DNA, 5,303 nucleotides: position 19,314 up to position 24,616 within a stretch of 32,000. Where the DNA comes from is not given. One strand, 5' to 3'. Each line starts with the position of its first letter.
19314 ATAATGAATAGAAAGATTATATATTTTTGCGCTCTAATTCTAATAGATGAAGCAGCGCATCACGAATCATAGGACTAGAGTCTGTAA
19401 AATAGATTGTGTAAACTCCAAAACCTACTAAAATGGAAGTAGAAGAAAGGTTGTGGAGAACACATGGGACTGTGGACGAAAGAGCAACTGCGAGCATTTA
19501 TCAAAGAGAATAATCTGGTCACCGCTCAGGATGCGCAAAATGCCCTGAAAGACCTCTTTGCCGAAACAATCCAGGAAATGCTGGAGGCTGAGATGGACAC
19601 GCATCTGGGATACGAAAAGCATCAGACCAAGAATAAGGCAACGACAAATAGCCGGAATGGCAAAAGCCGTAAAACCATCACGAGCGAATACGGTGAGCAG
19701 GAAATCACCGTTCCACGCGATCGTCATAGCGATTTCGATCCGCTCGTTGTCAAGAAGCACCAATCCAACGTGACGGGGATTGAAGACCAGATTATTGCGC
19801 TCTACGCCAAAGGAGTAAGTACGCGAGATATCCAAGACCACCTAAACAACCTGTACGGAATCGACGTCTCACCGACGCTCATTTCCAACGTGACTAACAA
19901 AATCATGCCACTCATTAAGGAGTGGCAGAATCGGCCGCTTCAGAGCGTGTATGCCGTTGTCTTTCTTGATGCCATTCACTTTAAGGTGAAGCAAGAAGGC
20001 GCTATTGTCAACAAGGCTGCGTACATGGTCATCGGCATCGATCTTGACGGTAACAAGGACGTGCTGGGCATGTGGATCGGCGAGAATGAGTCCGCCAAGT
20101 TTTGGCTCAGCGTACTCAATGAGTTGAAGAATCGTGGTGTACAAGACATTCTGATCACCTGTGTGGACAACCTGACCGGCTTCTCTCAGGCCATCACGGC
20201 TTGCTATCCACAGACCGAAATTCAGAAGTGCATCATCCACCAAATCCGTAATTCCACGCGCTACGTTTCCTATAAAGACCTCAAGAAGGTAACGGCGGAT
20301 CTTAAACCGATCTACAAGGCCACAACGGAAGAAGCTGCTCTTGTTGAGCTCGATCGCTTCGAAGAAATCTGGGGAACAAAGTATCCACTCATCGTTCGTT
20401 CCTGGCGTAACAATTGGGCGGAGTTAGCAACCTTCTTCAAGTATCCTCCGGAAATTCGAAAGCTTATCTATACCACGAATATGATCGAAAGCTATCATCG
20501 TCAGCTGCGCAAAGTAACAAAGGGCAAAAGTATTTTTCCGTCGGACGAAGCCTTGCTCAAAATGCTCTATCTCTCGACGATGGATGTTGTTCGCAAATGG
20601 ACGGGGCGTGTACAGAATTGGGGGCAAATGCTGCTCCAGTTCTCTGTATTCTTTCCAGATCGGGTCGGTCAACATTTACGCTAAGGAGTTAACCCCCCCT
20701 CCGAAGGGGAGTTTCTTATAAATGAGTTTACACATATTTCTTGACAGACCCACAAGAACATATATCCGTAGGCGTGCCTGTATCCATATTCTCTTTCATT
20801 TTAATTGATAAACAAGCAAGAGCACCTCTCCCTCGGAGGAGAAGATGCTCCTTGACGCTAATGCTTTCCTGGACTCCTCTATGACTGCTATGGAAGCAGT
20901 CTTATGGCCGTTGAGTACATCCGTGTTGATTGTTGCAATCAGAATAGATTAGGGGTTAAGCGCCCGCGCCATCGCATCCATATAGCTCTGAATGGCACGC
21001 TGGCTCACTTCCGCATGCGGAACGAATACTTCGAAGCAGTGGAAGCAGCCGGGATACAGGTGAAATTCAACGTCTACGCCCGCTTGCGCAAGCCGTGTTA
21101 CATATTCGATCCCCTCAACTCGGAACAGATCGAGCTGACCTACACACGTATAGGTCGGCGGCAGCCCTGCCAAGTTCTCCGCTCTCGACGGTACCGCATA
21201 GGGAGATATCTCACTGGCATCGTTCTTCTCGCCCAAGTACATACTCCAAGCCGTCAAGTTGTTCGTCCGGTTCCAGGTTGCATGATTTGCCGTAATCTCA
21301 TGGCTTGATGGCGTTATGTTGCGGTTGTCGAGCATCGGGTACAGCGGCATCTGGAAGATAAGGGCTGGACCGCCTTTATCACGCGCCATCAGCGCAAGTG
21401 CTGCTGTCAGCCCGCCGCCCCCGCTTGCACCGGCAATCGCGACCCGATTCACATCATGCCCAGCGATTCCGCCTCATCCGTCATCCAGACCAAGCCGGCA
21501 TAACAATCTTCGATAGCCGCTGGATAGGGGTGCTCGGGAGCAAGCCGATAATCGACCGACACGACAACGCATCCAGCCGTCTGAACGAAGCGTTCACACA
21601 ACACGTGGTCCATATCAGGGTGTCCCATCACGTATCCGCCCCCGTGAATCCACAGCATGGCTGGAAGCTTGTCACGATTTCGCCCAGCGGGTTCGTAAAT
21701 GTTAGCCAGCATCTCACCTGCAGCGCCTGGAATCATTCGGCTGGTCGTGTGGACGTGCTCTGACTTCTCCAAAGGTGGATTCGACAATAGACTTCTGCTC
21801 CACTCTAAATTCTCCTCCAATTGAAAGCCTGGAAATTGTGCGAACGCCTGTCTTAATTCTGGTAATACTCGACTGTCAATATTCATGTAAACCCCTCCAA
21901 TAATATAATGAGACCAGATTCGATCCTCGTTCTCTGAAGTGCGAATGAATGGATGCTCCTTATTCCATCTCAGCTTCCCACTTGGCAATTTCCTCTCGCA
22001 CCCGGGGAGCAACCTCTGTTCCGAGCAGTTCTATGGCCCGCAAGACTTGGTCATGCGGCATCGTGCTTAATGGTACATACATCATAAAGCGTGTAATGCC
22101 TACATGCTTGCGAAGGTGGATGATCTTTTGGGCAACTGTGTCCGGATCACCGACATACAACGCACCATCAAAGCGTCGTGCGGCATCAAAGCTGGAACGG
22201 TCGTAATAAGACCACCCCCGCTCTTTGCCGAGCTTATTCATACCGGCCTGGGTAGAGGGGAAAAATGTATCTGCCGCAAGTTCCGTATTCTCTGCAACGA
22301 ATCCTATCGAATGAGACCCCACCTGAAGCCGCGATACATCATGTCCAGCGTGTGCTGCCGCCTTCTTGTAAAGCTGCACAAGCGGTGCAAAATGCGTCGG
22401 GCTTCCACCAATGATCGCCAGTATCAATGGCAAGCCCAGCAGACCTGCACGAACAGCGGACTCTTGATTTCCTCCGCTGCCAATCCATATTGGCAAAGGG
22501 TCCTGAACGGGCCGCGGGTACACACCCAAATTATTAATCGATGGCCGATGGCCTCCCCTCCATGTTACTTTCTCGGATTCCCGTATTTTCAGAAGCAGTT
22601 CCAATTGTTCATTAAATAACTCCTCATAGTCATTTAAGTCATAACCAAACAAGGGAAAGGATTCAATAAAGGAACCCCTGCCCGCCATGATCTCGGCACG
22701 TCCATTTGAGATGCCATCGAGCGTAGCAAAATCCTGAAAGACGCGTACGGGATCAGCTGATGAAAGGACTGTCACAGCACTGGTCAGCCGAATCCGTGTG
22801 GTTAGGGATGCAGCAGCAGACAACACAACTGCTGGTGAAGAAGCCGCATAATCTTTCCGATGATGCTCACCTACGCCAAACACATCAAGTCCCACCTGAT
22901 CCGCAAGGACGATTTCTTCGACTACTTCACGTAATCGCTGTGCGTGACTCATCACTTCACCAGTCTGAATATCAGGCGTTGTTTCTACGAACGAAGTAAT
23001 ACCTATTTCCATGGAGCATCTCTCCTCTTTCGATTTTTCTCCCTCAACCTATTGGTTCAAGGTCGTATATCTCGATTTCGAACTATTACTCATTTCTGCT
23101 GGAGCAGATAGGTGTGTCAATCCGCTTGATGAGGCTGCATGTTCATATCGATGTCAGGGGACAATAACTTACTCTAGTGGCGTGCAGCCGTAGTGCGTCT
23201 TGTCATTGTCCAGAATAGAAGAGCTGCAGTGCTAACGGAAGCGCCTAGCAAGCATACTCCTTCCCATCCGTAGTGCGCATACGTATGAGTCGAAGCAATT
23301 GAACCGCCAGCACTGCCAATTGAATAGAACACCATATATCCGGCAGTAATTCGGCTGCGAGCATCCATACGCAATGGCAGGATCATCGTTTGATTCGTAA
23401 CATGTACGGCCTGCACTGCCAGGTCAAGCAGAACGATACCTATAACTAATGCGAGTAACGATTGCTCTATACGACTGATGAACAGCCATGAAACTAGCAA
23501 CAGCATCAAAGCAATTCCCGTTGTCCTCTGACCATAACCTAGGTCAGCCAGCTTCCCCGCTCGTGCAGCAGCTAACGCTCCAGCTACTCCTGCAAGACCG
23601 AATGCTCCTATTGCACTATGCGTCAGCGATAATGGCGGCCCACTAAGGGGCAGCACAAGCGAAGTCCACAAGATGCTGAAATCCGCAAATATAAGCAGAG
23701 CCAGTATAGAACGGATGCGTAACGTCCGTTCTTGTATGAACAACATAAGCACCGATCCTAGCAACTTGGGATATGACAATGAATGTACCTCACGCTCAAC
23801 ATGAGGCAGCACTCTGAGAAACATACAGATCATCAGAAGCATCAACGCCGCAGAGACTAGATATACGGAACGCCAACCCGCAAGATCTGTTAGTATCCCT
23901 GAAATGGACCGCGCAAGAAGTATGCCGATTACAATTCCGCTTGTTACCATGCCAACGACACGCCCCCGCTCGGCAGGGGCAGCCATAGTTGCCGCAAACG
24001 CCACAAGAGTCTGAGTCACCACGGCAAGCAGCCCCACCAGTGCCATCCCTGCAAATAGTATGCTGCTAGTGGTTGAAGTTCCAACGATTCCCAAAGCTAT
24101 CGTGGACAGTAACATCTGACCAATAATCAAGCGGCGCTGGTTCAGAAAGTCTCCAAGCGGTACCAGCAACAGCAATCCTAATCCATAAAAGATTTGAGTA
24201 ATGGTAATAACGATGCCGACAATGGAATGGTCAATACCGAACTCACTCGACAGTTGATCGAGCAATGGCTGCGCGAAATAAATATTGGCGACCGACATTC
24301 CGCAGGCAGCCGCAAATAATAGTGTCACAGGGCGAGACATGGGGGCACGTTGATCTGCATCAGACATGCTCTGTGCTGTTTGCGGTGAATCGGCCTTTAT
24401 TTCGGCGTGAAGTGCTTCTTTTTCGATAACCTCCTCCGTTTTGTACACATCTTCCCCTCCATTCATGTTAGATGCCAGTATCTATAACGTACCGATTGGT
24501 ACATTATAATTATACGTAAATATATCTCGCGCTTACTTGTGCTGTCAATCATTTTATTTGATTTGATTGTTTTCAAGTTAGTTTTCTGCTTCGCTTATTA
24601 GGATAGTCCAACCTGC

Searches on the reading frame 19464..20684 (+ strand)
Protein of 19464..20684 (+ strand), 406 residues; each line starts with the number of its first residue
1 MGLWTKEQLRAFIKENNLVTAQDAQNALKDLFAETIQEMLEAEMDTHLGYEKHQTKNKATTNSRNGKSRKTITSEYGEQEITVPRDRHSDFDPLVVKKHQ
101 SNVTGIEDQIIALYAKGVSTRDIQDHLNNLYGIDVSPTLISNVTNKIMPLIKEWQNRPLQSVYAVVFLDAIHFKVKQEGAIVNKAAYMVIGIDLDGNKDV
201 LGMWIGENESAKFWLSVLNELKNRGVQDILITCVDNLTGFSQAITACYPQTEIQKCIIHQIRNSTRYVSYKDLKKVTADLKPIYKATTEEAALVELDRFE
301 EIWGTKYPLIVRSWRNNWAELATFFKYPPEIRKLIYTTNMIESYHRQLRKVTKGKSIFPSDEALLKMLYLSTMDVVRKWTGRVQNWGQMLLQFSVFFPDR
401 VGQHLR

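Call 29: search_protein_families(library=pfam, proteins=[window:19464-20684:+])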
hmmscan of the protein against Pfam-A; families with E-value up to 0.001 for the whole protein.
window:19464-20684:+ (406 aa): 2 families
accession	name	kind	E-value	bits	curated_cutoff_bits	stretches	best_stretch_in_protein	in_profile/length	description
PF00872.24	Transposase_mut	-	8.4e-118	394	21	1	8-380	6-377/379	Transposase, Mutator family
PF10551.15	MULE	-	9.2e-05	23.2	27.6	1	185-262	16-98/99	MULE transposase domain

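Call 57: search_protein_families(library=ncbifam, proteins=[window:19464-20684:+], max_evalue=0.00001)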
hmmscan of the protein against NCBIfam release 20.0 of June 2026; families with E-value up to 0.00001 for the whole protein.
window:19464-20684:+ (406 aa): 3 families
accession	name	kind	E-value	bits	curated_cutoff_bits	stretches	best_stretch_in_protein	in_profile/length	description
NF033543.2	transpos_IS256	equivalog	1.5e-132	441.7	150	1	44-374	1-336/338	IS256 family transposase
NF041731.2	transpos_ISH6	equivalog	1.5e-14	53.6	240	1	17-372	17-400/414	ISH6 family transposase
NF033544.1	transpos_IS1249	exception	5.9e-12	45.4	300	1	158-358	88-267/382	IS1249 family transposase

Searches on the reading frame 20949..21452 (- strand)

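Call 36: search_protein_families(library=pfam, proteins=[window:20949-21452:-])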
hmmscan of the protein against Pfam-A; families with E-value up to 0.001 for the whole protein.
window:20949-21452:- (167 aa): 2 families
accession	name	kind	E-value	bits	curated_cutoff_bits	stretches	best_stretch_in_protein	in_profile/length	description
PF07859.19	Abhydrolase_3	-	3e-33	115.8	25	1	2-140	71-208/210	alpha/beta hydrolase fold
PF00326.27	Peptidase_S9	-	6.4e-05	23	22.6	1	2-140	64-189/213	Prolyl oligopeptidase family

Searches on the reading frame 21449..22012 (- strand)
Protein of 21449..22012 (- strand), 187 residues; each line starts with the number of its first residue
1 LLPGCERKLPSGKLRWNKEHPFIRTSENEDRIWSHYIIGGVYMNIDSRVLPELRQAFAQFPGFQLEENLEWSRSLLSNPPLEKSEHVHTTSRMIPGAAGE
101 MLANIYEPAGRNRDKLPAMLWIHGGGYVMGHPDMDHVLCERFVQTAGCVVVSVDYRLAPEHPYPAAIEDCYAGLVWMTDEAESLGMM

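Call 36: search_protein_families(library=pfam, proteins=[window:21449-22012:-])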
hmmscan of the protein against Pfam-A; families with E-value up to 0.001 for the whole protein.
window:21449-22012:- (187 aa): 3 families
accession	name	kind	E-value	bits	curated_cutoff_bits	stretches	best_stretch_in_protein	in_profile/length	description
PF07859.19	Abhydrolase_3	-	5.3e-26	92.1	25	1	119-184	1-66/210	alpha/beta hydrolase fold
PF20434.5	BD-FAE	-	1.7e-14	54.3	26.8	1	104-185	2-85/215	BD-FAE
PF00135.34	COesterase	-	1.1e-09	38.2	27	1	104-158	89-143/515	Carboxylesterase family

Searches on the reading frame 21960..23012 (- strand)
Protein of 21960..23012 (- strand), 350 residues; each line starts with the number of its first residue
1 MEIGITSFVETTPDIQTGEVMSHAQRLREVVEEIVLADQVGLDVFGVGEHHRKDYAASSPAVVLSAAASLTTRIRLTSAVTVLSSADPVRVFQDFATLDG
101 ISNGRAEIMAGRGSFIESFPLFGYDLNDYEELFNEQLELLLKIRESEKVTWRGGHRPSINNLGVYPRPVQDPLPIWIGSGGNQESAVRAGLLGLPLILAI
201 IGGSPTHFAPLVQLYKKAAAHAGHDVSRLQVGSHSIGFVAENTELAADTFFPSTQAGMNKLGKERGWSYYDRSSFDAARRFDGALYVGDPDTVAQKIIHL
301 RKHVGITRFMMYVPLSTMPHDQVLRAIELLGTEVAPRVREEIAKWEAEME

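Call 29: search_protein_families(library=pfam, proteins=[window:21960-23012:-])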
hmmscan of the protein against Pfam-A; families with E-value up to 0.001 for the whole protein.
window:21960-23012:- (350 aa): 1 family
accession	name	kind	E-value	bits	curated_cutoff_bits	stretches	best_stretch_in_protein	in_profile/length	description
PF00296.26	Bac_luciferase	-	4.1e-57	194.4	27.9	1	1-302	1-309/314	Luciferase-like monooxygenase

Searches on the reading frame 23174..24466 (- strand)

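Call 29: search_protein_families(library=pfam, proteins=[window:23174-24466:-])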
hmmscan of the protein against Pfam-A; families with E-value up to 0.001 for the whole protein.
window:23174-24466:- (430 aa): 2 families
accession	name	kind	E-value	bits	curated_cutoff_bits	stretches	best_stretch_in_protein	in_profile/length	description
PF07690.21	MFS_1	-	5.7e-33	114.7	33.4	2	56-225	6-179/347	Major Facilitator Superfamily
PF03092.22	BT1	-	3e-05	23.4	22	1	129-249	80-179/432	BT1 family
